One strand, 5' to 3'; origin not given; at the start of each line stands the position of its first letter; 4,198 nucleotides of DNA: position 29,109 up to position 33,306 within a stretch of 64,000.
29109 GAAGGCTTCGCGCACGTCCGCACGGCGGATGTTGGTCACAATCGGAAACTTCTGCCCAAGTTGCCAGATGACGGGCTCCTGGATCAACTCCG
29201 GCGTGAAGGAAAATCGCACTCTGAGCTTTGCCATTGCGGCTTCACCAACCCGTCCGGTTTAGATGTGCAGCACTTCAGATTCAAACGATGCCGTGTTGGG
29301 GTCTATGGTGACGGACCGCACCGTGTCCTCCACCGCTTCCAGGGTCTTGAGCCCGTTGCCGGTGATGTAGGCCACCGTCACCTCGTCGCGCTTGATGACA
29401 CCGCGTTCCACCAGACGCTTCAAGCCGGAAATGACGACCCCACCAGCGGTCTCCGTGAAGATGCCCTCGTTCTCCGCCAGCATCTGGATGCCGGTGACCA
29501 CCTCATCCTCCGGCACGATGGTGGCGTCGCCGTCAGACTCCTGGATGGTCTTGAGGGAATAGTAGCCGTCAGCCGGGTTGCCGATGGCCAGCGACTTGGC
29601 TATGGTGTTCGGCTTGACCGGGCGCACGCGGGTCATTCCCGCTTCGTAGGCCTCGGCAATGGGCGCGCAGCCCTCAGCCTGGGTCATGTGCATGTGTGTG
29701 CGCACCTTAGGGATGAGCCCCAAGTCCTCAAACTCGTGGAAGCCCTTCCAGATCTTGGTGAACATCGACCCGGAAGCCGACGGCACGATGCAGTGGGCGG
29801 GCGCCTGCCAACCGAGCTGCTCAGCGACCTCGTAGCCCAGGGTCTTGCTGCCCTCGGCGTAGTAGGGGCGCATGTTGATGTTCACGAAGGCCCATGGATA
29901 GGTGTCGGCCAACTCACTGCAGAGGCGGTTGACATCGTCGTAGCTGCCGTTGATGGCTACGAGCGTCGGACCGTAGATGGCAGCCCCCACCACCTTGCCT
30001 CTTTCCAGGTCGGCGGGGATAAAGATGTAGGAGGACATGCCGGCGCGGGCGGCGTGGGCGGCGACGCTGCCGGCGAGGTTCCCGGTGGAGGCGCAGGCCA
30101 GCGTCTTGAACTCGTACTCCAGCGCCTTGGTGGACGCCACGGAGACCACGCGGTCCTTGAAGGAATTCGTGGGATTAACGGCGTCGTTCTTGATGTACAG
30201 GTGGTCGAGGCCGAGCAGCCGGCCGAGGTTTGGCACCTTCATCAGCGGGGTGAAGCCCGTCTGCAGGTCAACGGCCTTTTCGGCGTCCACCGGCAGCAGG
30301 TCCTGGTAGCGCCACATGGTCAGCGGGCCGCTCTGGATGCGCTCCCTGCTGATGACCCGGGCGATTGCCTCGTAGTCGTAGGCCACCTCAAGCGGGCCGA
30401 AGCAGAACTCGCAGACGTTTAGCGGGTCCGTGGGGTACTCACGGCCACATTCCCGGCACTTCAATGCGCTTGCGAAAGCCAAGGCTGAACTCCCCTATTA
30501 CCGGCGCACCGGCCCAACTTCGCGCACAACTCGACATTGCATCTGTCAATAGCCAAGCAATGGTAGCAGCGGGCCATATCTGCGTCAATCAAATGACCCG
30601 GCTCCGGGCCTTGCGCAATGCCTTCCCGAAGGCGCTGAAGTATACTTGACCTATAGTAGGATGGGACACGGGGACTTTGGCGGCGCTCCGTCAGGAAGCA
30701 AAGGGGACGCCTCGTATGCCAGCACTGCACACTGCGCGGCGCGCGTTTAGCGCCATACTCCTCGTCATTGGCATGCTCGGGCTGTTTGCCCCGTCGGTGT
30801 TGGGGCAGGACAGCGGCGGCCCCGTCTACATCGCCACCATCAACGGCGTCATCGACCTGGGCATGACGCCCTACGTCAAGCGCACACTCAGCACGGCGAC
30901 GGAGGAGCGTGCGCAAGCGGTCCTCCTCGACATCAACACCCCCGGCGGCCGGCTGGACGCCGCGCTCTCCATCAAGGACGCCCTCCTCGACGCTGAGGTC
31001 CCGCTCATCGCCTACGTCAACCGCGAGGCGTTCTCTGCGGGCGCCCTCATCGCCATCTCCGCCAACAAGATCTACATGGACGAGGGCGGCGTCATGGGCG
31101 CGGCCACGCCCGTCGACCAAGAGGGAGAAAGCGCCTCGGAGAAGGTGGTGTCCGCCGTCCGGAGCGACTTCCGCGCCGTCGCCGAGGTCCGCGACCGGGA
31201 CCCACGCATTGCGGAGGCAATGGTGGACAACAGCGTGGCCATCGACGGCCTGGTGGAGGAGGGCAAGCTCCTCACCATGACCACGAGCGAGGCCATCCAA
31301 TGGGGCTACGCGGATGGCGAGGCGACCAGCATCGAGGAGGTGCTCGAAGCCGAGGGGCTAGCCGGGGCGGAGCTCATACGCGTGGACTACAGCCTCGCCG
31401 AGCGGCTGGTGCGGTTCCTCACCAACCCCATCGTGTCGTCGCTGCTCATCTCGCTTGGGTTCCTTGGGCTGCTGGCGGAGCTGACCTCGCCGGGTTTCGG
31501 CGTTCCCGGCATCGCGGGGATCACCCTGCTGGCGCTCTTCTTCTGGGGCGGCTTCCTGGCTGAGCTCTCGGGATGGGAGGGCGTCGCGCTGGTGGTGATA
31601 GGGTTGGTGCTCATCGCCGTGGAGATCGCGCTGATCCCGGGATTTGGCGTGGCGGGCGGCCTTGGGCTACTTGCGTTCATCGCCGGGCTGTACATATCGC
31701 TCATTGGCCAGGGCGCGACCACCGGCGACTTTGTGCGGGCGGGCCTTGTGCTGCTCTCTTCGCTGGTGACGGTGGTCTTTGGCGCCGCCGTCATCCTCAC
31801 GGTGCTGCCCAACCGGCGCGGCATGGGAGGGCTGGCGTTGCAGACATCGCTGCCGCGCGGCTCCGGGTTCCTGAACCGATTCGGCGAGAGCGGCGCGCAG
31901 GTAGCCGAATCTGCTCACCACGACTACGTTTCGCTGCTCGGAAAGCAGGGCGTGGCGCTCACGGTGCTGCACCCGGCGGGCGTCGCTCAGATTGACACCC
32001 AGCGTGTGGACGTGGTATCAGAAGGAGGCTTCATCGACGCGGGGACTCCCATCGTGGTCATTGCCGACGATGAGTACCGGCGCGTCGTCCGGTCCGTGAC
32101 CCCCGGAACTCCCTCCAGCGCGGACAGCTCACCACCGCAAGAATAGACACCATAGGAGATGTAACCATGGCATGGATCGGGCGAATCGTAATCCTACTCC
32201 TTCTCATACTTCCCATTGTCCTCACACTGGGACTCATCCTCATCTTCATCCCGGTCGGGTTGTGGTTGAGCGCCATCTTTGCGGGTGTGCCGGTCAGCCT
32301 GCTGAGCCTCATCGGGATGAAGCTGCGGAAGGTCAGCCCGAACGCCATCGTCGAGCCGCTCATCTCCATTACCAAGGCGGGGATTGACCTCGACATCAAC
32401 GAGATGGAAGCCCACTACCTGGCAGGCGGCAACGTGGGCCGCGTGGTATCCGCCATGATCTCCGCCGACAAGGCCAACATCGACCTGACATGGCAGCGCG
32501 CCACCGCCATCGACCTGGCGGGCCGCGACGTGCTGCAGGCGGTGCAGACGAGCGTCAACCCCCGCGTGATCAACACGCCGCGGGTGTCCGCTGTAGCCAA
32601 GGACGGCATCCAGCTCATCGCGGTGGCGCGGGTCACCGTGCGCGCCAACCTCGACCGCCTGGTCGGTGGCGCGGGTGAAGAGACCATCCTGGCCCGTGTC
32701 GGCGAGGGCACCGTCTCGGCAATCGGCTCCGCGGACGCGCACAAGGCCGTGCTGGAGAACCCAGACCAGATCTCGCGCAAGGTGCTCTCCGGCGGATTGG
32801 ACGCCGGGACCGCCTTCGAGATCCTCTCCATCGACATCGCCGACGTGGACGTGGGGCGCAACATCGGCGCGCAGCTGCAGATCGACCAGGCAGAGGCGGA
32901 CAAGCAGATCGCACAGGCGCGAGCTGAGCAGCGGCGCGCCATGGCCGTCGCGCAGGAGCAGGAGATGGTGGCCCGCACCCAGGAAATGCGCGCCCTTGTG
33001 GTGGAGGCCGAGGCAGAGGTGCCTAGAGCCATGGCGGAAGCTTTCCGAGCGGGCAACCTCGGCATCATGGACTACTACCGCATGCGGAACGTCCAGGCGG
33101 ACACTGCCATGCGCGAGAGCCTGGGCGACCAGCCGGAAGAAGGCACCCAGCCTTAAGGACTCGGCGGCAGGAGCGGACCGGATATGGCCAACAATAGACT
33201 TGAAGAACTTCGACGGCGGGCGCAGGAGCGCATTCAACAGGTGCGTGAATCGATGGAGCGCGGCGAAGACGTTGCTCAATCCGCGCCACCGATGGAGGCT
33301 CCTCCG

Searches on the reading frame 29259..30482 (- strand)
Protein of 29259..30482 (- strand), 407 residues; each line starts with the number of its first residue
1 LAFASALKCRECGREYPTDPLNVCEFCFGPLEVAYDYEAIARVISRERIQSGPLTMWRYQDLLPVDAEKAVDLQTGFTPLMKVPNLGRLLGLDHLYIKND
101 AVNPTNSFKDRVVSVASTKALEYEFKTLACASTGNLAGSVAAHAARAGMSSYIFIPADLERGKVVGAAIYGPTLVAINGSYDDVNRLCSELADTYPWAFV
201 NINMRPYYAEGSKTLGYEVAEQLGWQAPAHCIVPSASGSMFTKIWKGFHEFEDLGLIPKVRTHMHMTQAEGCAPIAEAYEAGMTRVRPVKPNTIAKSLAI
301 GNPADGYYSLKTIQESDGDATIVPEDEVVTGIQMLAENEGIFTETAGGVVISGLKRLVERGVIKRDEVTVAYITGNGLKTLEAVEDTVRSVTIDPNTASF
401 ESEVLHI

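Call 52: search_protein_families(library=pfam, proteins=[window:29259-30482:-], max_evalue=0.00001)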
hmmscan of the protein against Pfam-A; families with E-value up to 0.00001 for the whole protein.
window:29259-30482:- (407 aa): 2 families
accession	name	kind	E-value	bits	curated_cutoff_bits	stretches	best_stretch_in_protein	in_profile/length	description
PF00291.31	PALP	-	1.3e-63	215.6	35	1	73-375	3-295/295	Pyridoxal-phosphate dependent enzyme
PF05810.19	NinF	-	3.5e-07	30.4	27.5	1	8-32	1-25/25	NinF protein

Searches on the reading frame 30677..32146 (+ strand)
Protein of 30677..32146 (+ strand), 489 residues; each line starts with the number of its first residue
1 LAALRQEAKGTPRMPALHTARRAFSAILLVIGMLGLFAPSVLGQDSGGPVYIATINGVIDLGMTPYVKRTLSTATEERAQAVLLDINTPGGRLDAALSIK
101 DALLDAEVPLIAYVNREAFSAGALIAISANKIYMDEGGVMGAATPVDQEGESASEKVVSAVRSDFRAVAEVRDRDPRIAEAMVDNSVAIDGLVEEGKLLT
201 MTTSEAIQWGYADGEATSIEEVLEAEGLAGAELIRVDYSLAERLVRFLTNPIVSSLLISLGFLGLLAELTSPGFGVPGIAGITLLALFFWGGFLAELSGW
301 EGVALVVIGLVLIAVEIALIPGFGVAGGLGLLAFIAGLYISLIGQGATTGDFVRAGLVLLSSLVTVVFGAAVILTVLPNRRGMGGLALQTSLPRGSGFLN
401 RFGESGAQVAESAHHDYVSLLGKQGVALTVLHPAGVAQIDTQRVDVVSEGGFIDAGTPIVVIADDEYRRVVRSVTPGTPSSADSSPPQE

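Call 52: search_protein_families(library=pfam, proteins=[window:30677-32146:+], max_evalue=0.00001)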
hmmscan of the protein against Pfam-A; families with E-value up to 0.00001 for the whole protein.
window:30677-32146:+ (489 aa): 4 families
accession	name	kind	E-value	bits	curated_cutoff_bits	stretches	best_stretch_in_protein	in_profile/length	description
PF25145.1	NfeD1b_N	-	5.3e-56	189.7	40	1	50-234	2-187/189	NfeD1b, N-terminal domain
PF24961.1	NfeD_membrane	-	7.3e-23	81.3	26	1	253-373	2-117/119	NfeD integral membrane domain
PF01972.22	SDH_protease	-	3.1e-08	33.4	31.3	1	80-146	92-158/286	ClpP-like SDH-type serine proteinase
PF01957.25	NfeD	-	5.4e-08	33.4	29.1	1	419-463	3-47/57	NfeD-like C-terminal, partner-binding domain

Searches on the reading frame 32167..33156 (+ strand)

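Call 52: search_protein_families(library=pfam, proteins=[window:32167-33156:+], max_evalue=0.00001)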
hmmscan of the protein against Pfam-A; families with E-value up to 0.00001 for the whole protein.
window:32167-33156:+ (329 aa): 1 family
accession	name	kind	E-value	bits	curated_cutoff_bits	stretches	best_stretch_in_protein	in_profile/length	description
PF12127.13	FloA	-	2.5e-158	526.6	34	1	12-321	3-312/314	Flotillin-like protein FloA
